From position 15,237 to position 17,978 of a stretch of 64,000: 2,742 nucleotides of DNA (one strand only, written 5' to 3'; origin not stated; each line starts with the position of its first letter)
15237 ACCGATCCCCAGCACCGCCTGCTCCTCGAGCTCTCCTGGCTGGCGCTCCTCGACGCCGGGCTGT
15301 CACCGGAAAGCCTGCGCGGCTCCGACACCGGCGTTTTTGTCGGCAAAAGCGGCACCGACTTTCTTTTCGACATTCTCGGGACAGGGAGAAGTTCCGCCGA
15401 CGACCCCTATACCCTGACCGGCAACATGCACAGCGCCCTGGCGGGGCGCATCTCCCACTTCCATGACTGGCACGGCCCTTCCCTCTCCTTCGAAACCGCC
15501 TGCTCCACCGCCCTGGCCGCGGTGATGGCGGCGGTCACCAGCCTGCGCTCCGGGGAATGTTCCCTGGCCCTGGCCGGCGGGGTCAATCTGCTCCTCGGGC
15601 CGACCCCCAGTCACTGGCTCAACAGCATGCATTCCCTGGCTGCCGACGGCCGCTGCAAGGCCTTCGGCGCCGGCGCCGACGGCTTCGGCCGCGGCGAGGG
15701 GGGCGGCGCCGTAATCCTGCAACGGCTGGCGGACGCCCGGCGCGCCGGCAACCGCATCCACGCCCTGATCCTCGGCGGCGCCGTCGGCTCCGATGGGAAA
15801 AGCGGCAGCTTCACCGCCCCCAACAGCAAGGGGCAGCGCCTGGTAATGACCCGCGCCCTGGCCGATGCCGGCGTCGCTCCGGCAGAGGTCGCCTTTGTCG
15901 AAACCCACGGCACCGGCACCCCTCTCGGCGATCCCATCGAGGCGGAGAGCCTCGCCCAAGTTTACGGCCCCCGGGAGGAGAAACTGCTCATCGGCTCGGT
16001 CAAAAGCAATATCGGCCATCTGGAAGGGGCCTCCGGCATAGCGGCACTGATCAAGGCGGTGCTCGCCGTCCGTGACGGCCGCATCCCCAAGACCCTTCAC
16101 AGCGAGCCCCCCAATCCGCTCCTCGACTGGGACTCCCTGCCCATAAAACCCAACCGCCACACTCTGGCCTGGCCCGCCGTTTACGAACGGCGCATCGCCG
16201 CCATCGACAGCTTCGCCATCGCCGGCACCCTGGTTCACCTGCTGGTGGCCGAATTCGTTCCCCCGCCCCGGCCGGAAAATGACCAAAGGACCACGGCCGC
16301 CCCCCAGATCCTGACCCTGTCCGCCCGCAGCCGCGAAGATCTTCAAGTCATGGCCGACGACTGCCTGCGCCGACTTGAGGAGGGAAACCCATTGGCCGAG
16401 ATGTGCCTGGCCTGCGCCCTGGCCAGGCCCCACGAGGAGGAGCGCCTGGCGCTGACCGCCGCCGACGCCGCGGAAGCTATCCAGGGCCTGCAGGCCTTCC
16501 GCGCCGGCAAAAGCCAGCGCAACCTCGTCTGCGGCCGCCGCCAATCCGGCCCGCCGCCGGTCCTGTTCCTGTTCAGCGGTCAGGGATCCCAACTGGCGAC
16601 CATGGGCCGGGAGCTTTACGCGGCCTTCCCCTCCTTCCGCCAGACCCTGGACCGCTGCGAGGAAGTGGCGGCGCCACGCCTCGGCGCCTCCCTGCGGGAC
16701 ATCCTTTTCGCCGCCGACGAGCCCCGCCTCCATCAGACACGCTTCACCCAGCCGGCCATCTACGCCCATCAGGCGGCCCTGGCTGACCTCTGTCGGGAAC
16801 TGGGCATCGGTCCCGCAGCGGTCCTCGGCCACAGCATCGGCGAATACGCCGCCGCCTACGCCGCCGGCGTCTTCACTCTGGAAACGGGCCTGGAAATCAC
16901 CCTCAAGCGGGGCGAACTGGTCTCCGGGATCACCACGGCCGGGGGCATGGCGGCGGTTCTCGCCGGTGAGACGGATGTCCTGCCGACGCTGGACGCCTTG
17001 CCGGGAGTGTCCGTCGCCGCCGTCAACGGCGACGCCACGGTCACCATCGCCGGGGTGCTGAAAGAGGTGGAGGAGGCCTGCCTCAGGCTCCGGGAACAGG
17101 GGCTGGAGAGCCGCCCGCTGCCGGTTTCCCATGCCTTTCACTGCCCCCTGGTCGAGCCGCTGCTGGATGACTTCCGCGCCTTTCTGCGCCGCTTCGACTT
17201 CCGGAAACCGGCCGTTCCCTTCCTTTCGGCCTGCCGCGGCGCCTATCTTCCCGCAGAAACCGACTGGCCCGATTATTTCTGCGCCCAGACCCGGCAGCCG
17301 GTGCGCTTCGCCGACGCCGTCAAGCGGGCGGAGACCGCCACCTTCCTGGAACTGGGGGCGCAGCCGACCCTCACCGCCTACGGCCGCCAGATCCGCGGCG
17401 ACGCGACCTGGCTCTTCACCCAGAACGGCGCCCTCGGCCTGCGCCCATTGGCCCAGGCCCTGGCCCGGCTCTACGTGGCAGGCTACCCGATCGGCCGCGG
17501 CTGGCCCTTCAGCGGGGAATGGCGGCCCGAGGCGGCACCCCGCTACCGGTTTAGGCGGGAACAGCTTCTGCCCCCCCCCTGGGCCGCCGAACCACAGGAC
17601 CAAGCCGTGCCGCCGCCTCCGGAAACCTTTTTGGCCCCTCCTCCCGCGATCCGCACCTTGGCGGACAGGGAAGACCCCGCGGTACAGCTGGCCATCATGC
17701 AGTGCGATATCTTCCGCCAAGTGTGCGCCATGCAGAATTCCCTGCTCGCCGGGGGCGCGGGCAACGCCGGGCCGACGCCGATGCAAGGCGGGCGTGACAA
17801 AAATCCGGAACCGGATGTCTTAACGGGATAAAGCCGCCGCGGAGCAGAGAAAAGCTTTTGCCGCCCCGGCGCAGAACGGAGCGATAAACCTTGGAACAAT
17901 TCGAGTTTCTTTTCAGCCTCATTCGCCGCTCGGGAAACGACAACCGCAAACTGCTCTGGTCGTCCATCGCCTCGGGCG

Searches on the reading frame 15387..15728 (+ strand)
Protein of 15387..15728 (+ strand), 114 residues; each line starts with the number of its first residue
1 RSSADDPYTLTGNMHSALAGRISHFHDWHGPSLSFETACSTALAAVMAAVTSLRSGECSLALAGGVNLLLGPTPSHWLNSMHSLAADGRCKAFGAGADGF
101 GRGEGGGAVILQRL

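Call 52: find_related_loci(query=A6, collection=genome_contigs, flank=10000)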
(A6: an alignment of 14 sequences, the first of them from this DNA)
Query A6 (114 aa) in genome_contigs; peptide patterns used: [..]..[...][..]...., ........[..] (x = any residue, [..] = any of these).
361 stretches matched a pattern; 45 encode a relative of the query (tblastn E <= 1e-3); 45 distinct loci.
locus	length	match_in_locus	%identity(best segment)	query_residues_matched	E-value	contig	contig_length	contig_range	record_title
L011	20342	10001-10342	82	1-114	3e-61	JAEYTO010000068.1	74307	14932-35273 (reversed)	MAG: Proteobacteria bacterium isolate OH_CBlB_133 k127_758371, whole genome shotgun sequence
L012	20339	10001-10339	78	2-114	2e-50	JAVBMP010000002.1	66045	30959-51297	MAG: Desulfovibrionaceae bacterium isolate EPI_MAG_00055 c_000008127777, whole genome shotgun sequence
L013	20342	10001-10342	77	1-114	1e-49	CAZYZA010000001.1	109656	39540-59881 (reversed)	MAG TPA_asm: uncultured Desulfovibrionaceae bacterium isolate binchicken_co168_104 genome assembly, contig: NODE_193_len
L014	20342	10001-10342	76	1-114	7e-49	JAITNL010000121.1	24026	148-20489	MAG: Accumulibacter sp. isolate Po218_bin15 k119_2880419, whole genome shotgun sequence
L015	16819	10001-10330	63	5-114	4e-43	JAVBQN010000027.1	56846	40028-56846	MAG: Candidatus Adiutrix sp. isolate EPI_MAG_00168 c_000001745775, whole genome shotgun sequence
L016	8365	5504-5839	76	3-114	4e-42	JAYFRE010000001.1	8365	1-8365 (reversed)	MAG: Rhodospirillaceae bacterium isolate CA_67 c_CA_000000048331, whole genome shotgun sequence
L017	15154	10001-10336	76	3-114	5e-42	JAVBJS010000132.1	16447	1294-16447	MAG: Desulfovibrio sp. isolate GLO_MAG_00077 c_000002159016, whole genome shotgun sequence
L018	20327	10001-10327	53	6-114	5e-32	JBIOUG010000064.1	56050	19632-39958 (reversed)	MAG: Thermoanaerobaculia bacterium isolate MAG140 k127_1874328, whole genome shotgun sequence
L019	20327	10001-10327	52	6-114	8e-32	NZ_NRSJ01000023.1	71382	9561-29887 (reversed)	Halochromatium glycolicum strain DSM 11080 scaffold0023, whole genome shotgun sequence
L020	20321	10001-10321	51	8-114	2e-29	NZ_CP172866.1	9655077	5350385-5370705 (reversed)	Corallococcus coralloides strain KYC2213 chromosome, complete genome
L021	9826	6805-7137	46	4-114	2e-29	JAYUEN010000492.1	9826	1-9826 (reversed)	MAG: Bdellovibrionales bacterium isolate GFS_7509 GFS_7509_491, whole genome shotgun sequence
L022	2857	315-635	51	8-114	1e-28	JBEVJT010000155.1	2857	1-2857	MAG: Xanthobacteraceae bacterium isolate T4R1BO.metabat2.83 T4R1BO.metabat2.83_k133_5078406, whole genome shotgun sequen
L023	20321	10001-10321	50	8-114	1e-28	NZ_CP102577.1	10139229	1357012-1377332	Corallococcus exercitus strain SDU142 chromosome, complete genome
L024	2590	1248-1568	52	8-114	7e-29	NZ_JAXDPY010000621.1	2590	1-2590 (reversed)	MAG: Paraburkholderia sp. isolate BP_722 scaffold_2242727, whole genome shotgun sequence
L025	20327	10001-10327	49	6-114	9e-28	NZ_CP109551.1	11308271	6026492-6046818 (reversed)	Streptomyces sp. NBC_01390 chromosome, complete genome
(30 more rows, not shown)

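Call 64: search_protein_families(library=pfam, proteins=[L013:17507-18238:-, L013:18741-19685:-, L013:13833-17510:+, L011:12449-14095:+, L011:14086-14835:+, L011:15880-17388:+, L011:18475-20223:-, L015:12475-14091:+, L015:14088-14819:+, L015:15467-16639:+], max_evalue=0.00001)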
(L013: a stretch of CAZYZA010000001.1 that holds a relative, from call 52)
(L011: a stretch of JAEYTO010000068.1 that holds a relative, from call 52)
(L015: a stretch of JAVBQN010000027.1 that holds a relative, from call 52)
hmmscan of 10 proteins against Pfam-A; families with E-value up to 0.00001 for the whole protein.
L013:17507-18238:- (243 aa): 0 families

L013:18741-19685:- (314 aa): 0 families

L013:13833-17510:+ (1225 aa): 2 families
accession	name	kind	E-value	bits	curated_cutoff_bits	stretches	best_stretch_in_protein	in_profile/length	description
PF03797.25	Autotransporter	-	6.3e-38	131.4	26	1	960-1204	5-255/255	Autotransporter beta-domain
PF00144.29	Beta-lactamase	-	9.6e-23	81.3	27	1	104-407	41-306/329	Beta-lactamase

L011:12449-14095:+ (548 aa): 3 families
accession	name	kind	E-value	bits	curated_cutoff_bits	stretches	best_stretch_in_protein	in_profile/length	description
PF00005.33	ABC_tran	-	1.1e-20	75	25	1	356-488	5-135/137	ABC transporter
PF13304.12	AAA_21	-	1.3e-10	42.3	27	1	424-522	203-300/304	AAA domain, putative AbiEii toxin, Type IV TA system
PF02463.25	SMC_N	-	2.5e-07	30.8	40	0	457-535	132-212/220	RecF/RecN/SMC N terminal domain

L011:14086-14835:+ (249 aa): 3 families
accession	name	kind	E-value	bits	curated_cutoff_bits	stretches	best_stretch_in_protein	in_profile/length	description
PF00975.26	Thioesterase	-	1.6e-30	107.5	26.4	1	9-233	2-222/226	Thioesterase domain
PF12697.13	Abhydrolase_6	-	7.3e-11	43.6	26.3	1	11-230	1-215/217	Alpha/beta hydrolase family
PF12146.15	Hydrolase_4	-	3.2e-09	36.9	27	1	22-99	19-96/239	Serine aminopeptidase, S33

L011:15880-17388:+ (502 aa): 0 families

L011:18475-20223:- (582 aa): 0 families

L015:12475-14091:+ (538 aa): 3 families
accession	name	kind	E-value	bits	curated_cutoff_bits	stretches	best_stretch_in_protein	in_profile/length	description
PF00005.33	ABC_tran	-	1.3e-19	71.6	25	1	355-486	5-135/137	ABC transporter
PF13304.12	AAA_21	-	2.3e-08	34.9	27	0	450-519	228-299/304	AAA domain, putative AbiEii toxin, Type IV TA system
PF02463.25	SMC_N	-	2.3e-06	27.6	40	0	459-532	136-211/220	RecF/RecN/SMC N terminal domain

L015:14088-14819:+ (243 aa): 4 families
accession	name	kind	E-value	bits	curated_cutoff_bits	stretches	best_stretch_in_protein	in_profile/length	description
PF00975.26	Thioesterase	-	4e-25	89.8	26.4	1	10-227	3-216/226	Thioesterase domain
PF12697.13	Abhydrolase_6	-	8.2e-13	50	26.3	1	12-231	2-216/217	Alpha/beta hydrolase family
PF12146.15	Hydrolase_4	-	1.8e-09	37.7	27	1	6-120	3-117/239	Serine aminopeptidase, S33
PF00561.26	Abhydrolase_1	-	4.7e-07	30.2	25.8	1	11-156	3-147/245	alpha/beta hydrolase fold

L015:15467-16639:+ (390 aa): 1 family
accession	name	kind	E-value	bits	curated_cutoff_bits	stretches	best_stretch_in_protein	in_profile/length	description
PF01168.26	Ala_racemase_N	-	4.9e-13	49.7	24.1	1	15-214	2-202/220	Alanine racemase, N-terminal domain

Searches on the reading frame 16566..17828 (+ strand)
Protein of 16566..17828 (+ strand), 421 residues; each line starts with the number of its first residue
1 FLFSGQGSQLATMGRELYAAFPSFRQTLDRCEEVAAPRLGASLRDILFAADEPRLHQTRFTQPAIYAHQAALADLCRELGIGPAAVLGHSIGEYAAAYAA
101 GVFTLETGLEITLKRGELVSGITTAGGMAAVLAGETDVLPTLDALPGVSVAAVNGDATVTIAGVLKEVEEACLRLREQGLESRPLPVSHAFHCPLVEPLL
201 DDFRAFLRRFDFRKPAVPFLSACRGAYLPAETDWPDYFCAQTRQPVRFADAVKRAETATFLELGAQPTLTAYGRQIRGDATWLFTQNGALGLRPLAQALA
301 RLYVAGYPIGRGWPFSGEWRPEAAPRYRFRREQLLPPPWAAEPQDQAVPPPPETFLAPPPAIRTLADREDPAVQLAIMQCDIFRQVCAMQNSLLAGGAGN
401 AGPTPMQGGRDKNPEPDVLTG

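Call 38: search_solved_structures(query=window:16566-17828:+, max_evalue=1e-10)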
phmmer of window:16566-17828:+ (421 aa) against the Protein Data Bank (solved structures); distinct sequences matched with E-value up to 1e-10: 110 (the best 60 are shown).
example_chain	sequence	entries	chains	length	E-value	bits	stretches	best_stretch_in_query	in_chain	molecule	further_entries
4mz0_A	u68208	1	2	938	9.7e-56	192.8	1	2-333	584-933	CurL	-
11sz_A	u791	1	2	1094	1.5e-51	179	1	2-359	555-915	6-deoxyerythronolide-B synthase, Erythronolide synthase EryA2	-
6iyo_A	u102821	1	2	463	7.1e-51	176.8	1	1-283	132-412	Type I modular polyketide synthase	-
9iyw_A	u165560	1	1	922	3.6e-50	174.5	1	1-332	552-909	Polyketide synthase,GfsA KSQ-AncAT chimeric protein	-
8in9_A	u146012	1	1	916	6.2e-48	167.1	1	2-332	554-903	Polyketide synthase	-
7vee_A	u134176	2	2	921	6.3e-48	167.1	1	2-332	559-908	Polyketide synthase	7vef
8xjy_A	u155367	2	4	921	3.8e-41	144.8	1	2-346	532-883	Polyketide synthase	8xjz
8xju_A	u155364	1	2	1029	6.1e-41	144.1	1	2-354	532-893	Polyketide synthase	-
8g4u_A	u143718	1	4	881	8.9e-38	133.6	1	1-333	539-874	EryAIII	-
4qbu_A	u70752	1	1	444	1.1e-36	130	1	1-269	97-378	ZmaA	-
9pc6_A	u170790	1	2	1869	2.9e-36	128.7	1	2-332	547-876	6-deoxyerythronolide-B synthase,RifR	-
2qo3_A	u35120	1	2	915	3.3e-36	128.5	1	1-339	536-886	EryAII Erythromycin polyketide synthase modules 3 and 4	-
6c9u_A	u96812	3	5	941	3.4e-36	128.4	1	1-339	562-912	6-deoxyerythronolide-B synthase EryA2, modules 3 and 4 | EryAII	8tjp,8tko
8jpt_A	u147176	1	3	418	3.4e-36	128.4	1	1-309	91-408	Polyene macrolide polyketide synthase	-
8ee0_A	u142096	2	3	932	4e-36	128.2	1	1-280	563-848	6-deoxyerythronolide B synthase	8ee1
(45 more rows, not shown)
